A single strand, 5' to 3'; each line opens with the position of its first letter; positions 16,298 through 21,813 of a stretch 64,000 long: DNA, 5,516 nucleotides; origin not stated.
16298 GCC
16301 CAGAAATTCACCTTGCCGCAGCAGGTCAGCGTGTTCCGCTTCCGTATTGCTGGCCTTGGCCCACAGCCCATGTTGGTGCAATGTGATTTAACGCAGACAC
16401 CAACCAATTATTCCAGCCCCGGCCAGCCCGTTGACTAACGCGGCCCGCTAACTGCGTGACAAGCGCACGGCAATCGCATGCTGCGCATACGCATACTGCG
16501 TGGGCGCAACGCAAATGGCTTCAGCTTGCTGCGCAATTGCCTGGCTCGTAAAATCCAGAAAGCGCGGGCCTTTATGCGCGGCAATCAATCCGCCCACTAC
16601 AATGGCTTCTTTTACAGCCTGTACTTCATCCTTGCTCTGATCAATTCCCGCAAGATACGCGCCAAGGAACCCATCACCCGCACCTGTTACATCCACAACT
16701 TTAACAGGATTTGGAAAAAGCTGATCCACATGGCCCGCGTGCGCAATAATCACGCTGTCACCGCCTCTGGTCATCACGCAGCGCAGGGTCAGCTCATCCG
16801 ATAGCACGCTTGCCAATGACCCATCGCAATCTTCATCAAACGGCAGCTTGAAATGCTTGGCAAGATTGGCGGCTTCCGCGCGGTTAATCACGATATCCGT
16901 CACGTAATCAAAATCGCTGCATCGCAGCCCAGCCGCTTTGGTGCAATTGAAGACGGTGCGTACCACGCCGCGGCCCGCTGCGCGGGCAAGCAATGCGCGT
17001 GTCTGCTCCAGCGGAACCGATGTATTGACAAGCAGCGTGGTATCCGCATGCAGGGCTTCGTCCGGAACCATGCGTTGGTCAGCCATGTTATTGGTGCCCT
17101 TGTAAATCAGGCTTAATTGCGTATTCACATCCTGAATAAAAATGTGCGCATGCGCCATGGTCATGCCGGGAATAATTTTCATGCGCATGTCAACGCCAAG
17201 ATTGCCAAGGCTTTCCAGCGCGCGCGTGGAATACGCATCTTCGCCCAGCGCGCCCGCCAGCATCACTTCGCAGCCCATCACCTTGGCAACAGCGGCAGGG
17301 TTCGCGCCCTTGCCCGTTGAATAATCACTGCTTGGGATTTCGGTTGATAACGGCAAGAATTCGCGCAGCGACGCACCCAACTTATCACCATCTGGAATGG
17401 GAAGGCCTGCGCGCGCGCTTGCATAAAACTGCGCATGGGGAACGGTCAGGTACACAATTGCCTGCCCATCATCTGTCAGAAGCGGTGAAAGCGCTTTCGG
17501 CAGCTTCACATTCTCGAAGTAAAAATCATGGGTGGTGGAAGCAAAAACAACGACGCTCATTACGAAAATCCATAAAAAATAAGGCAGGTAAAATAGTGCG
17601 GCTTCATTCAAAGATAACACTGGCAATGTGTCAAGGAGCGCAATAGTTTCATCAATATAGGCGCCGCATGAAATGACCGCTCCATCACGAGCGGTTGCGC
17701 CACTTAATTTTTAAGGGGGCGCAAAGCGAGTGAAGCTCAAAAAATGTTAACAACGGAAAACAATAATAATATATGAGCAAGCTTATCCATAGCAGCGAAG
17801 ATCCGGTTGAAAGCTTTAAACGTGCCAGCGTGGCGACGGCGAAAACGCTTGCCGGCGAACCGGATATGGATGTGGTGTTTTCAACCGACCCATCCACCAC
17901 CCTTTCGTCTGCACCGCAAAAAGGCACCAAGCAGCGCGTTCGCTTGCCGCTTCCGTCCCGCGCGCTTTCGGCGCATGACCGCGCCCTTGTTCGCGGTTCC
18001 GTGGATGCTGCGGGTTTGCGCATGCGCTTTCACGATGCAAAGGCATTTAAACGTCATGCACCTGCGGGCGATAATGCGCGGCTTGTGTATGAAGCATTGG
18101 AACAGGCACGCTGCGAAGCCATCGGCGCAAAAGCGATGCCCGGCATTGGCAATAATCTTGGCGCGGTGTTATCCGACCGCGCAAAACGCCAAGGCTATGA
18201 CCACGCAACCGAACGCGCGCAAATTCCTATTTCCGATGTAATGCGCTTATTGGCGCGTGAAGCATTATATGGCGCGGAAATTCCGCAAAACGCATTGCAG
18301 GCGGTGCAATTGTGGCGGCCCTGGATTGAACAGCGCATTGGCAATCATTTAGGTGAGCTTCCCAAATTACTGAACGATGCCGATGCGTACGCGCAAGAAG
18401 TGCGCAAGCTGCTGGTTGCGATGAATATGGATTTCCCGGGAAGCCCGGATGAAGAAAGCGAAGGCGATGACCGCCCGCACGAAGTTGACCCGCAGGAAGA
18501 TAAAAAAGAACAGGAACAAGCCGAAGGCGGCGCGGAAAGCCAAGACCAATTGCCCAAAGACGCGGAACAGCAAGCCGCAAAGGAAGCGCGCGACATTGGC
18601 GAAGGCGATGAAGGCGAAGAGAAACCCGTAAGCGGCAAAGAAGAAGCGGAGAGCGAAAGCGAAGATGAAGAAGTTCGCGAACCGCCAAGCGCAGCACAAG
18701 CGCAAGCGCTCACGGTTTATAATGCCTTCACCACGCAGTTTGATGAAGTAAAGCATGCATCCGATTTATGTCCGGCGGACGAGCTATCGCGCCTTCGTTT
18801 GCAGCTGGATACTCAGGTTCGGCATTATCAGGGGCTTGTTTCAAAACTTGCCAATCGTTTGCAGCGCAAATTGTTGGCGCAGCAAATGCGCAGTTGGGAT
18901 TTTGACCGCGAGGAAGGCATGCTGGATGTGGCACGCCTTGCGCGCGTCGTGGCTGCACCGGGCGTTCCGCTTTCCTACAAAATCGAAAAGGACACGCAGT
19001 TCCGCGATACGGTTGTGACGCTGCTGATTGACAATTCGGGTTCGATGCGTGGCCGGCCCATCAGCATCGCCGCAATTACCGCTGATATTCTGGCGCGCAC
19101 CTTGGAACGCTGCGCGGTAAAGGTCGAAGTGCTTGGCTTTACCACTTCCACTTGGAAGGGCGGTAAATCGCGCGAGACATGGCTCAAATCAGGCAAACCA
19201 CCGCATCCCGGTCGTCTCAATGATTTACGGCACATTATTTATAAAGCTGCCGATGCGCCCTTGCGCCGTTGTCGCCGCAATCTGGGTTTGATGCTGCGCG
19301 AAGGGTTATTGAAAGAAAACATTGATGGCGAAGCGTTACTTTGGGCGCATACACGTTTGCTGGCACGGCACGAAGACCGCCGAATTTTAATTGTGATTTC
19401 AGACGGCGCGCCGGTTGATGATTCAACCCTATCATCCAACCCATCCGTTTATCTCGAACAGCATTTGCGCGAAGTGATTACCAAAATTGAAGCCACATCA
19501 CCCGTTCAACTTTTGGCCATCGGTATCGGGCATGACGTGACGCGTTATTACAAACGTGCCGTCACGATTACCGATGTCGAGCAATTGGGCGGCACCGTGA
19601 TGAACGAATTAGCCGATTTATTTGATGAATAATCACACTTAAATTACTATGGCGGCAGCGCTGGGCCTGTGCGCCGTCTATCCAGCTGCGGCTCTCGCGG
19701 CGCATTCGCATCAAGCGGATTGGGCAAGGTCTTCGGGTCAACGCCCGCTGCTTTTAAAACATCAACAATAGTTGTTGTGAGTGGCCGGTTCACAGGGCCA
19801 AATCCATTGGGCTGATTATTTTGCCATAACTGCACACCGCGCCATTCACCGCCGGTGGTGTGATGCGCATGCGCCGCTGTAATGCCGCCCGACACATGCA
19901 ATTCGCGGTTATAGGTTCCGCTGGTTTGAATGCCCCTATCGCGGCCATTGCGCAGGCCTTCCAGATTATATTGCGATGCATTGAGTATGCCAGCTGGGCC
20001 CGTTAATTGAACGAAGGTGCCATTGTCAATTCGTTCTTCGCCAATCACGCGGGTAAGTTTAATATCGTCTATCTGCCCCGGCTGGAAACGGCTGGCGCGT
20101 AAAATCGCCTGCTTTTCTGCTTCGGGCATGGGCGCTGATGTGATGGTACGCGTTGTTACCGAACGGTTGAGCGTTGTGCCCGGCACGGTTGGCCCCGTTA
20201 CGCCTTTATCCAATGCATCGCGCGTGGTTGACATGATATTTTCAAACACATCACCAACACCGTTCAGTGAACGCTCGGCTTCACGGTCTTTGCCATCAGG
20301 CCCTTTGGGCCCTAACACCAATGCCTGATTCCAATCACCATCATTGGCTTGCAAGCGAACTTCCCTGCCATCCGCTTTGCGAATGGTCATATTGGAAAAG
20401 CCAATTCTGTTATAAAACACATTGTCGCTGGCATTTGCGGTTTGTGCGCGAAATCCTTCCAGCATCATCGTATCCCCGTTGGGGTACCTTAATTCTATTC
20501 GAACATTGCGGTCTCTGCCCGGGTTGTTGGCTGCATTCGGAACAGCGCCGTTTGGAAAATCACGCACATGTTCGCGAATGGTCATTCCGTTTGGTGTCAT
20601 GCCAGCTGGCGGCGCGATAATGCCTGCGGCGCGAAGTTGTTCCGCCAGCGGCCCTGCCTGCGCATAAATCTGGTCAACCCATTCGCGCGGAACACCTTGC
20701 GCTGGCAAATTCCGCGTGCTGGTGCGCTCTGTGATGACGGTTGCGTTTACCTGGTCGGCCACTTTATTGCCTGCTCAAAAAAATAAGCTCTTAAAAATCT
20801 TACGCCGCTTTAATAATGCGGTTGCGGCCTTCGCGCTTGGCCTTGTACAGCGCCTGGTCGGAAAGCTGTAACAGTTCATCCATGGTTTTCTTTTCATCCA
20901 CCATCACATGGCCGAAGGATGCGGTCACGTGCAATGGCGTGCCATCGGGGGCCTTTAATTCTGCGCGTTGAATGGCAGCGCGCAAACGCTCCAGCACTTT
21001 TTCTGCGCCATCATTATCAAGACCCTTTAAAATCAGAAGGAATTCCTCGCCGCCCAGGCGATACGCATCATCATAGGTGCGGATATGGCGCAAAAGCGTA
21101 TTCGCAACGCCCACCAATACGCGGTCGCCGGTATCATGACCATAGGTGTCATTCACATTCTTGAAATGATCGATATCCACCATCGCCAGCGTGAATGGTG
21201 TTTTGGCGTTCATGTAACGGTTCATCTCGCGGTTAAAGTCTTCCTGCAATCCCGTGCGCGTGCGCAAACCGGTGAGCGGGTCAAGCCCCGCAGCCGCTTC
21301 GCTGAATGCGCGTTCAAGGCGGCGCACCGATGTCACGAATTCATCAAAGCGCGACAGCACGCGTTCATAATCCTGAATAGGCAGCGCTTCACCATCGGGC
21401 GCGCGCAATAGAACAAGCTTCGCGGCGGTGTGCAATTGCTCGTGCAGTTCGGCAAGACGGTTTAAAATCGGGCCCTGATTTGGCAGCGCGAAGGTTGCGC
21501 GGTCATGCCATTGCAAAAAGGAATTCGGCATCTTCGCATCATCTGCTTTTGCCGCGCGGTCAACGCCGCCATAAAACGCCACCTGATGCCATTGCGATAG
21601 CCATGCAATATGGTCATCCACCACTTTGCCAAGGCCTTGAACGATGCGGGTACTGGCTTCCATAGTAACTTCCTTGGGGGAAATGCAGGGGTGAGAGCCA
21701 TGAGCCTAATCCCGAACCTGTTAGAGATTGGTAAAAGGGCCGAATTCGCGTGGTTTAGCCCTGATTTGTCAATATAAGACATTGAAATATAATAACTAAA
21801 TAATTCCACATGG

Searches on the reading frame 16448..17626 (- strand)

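Call 83: search_protein_families(library=pfam, proteins=[window:16448-17626:-], max_evalue=0.001)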
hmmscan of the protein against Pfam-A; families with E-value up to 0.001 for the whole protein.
window:16448-17626:- (392 aa): 1 family
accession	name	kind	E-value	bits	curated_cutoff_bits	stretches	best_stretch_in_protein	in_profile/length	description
PF00294.29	PfkB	-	3.2e-27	96.1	25.8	1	104-355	36-296/302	pfkB family carbohydrate kinase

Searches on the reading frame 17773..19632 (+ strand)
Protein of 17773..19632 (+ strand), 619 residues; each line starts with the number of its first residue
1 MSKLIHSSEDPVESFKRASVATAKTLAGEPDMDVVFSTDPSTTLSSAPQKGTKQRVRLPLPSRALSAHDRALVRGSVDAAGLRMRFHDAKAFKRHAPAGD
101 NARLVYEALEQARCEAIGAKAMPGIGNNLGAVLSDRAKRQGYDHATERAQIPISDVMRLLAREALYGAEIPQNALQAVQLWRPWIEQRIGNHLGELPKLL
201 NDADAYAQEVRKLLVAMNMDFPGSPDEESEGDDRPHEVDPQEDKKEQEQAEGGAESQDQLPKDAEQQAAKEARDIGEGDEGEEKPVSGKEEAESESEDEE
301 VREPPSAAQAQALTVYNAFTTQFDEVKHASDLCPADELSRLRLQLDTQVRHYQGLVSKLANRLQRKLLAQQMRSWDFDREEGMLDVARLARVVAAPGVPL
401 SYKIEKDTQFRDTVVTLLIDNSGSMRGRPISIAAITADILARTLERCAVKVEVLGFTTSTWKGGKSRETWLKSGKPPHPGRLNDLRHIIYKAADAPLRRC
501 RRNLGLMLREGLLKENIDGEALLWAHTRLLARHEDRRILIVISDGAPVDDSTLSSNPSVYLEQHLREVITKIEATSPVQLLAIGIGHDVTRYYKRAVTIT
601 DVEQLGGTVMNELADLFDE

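Call 83: search_protein_families(library=pfam, proteins=[window:17773-19632:+], max_evalue=0.001)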
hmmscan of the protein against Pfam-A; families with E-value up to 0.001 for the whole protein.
window:17773-19632:+ (619 aa): 2 families
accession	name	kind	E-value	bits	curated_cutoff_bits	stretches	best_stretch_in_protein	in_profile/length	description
PF11775.14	CobT_C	-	3.3e-99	331.4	21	1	402-618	2-219/220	Cobalamin biosynthesis protein CobT VWA domain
PF06213.17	CobT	-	4.1e-73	246.7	26.1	1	9-296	1-274/276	Cobalamin biosynthesis protein CobT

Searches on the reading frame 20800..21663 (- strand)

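Call 83: search_protein_families(library=pfam, proteins=[window:20800-21663:-], max_evalue=0.001)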
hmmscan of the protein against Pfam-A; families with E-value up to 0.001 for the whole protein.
window:20800-21663:- (287 aa): 2 families
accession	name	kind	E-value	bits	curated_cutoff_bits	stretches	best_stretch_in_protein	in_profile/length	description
PF00990.26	GGDEF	-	2.6e-44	151.3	23.8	1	127-282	3-161/161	Diguanylate cyclase, GGDEF domain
PF22335.1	Cas10-Cmr2_palm2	-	0.00021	21.8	27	1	204-283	58-132/133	Cas10/Cmr2, second palm domain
